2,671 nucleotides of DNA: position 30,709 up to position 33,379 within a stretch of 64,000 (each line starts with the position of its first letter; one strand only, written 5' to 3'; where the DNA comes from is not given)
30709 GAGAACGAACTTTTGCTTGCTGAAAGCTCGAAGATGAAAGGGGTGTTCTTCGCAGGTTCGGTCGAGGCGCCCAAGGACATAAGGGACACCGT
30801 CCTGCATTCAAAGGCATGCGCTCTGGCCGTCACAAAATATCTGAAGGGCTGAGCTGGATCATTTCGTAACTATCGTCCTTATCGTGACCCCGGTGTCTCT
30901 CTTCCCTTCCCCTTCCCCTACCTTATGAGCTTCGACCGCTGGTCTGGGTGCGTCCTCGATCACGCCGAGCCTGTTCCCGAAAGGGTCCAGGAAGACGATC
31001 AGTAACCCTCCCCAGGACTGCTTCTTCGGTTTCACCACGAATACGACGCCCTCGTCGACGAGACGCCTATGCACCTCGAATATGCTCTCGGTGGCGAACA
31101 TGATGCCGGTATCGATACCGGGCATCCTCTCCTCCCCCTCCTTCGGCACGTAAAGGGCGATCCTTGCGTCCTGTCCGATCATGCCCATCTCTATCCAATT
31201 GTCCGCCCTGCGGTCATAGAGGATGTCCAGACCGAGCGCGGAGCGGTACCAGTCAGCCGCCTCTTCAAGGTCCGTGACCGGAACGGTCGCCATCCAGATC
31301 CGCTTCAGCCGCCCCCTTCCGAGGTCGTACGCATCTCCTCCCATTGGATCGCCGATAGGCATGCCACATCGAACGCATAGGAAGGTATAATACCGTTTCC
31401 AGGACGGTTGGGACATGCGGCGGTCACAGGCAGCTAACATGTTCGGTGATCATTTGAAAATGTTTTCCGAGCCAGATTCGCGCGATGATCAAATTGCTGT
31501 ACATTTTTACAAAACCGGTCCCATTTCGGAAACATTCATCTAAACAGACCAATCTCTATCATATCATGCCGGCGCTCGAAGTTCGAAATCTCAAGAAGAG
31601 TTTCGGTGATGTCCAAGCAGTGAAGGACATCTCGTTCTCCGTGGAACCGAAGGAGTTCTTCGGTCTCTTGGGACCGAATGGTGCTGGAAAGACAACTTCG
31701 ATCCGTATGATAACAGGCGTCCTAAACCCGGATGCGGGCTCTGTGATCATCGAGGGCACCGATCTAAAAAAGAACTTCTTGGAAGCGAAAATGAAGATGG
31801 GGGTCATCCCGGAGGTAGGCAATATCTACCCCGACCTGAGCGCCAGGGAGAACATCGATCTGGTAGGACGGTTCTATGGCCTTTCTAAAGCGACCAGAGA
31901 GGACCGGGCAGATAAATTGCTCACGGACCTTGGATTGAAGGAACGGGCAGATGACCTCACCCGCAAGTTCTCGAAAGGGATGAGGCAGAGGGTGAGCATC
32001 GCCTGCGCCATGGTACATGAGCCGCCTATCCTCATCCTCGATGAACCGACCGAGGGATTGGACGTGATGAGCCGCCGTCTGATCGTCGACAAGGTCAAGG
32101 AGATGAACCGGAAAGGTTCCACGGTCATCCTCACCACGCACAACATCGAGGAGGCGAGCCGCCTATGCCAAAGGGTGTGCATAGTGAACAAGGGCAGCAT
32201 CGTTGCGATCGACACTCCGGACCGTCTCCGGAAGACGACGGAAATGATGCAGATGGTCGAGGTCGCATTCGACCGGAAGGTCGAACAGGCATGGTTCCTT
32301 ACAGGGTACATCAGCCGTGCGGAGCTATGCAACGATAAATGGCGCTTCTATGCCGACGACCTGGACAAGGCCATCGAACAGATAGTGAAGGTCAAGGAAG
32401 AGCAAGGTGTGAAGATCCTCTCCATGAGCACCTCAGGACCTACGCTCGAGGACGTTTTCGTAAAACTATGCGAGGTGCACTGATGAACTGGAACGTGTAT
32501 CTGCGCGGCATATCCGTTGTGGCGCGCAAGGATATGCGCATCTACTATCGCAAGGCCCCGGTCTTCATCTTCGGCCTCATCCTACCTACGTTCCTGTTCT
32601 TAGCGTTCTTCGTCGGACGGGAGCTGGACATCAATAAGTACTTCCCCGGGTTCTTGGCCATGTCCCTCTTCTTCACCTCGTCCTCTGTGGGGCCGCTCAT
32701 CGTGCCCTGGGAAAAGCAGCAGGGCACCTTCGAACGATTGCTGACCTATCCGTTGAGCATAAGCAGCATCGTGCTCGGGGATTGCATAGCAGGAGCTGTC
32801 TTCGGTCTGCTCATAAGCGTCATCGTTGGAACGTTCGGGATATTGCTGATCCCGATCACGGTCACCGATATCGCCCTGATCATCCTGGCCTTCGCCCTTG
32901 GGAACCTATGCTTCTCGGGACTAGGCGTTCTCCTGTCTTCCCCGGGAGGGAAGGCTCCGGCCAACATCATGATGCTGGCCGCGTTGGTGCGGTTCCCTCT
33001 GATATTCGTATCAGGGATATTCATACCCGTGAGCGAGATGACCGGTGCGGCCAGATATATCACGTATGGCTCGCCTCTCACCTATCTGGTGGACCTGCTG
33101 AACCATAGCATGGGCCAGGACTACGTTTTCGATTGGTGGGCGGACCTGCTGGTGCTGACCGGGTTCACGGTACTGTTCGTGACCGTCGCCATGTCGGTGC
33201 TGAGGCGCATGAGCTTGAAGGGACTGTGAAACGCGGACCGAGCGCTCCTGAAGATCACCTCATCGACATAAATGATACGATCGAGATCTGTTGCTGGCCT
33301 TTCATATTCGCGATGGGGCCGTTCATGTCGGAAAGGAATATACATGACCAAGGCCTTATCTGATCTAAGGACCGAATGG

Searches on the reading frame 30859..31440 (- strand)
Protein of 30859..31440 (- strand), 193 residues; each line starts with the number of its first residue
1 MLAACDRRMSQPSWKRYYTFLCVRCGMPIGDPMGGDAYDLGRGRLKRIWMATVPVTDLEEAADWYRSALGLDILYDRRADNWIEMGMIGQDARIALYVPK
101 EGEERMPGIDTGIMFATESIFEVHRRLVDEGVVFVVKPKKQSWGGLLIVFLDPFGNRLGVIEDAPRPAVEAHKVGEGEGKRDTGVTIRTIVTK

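Call 18: search_protein_families(library=pfam, proteins=[window:30859-31440:-])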
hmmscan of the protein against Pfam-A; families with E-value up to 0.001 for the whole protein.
window:30859-31440:- (193 aa): 3 families
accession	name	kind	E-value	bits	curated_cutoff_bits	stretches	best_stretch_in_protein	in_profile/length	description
PF00903.31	Glyoxalase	-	8.7e-15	55.6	20.6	1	51-158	5-119/121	Glyoxalase/Bleomycin resistance protein/Dioxygenase superfamily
PF19581.5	Glyoxalase_7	-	0.00015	22.2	23.6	1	51-162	18-128/133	Glyoxalase superfamily protein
PF18029.7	Glyoxalase_6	-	0.00062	20.8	23.6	1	52-160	3-105/106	Glyoxalase-like domain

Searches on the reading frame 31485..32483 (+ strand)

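Call 18: search_protein_families(library=pfam, proteins=[window:31485-32483:+])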
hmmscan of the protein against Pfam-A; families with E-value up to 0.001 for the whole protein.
window:31485-32483:+ (332 aa): 5 families
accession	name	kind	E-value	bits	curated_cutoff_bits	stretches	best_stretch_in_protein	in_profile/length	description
PF00005.33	ABC_tran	-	4e-34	118.6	25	1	46-189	1-136/137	ABC transporter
PF13304.12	AAA_21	-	5.6e-11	43.5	27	1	160-222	236-301/304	AAA domain, putative AbiEii toxin, Type IV TA system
PF13732.12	DrrA1-3_C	-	1.4e-05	26.1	27.4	1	272-327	27-79/81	ATP-binding protein DrrA1-3-like, C-terminal domain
PF02463.25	SMC_N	-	6.7e-05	22.8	40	0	56-225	24-203/220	RecF/RecN/SMC N terminal domain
PF13401.12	AAA_22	-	0.00031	21.5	27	0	59-187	8-92/130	AAA domain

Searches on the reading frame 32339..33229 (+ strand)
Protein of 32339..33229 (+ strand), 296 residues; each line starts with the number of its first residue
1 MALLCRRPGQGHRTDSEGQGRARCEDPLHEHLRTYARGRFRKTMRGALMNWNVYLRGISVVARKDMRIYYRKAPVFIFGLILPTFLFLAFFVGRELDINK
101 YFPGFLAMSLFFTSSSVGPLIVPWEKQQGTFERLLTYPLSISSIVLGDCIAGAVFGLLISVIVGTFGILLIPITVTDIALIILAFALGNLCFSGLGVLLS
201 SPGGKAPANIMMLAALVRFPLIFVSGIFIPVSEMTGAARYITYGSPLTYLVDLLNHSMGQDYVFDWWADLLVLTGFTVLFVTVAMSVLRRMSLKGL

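Call 18: search_protein_families(library=pfam, proteins=[window:32339-33229:+])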
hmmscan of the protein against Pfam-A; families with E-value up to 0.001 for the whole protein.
window:32339-33229:+ (296 aa): 4 families
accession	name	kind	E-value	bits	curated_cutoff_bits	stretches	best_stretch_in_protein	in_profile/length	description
PF01061.29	ABC2_membrane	-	1.5e-24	87.1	26.9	1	59-255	4-207/211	ABC-2 type transporter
PF12698.13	ABC2_membrane_3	-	8.8e-15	55.1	31.6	1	98-284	160-345/347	ABC-2 family transporter protein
PF12679.13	ABC2_membrane_2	-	1.2e-09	38.3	27.2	1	124-293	92-283/283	ABC-2 family transporter protein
PF03379.19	CcmB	-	1.4e-05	25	24.9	1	61-250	4-194/215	CcmB protein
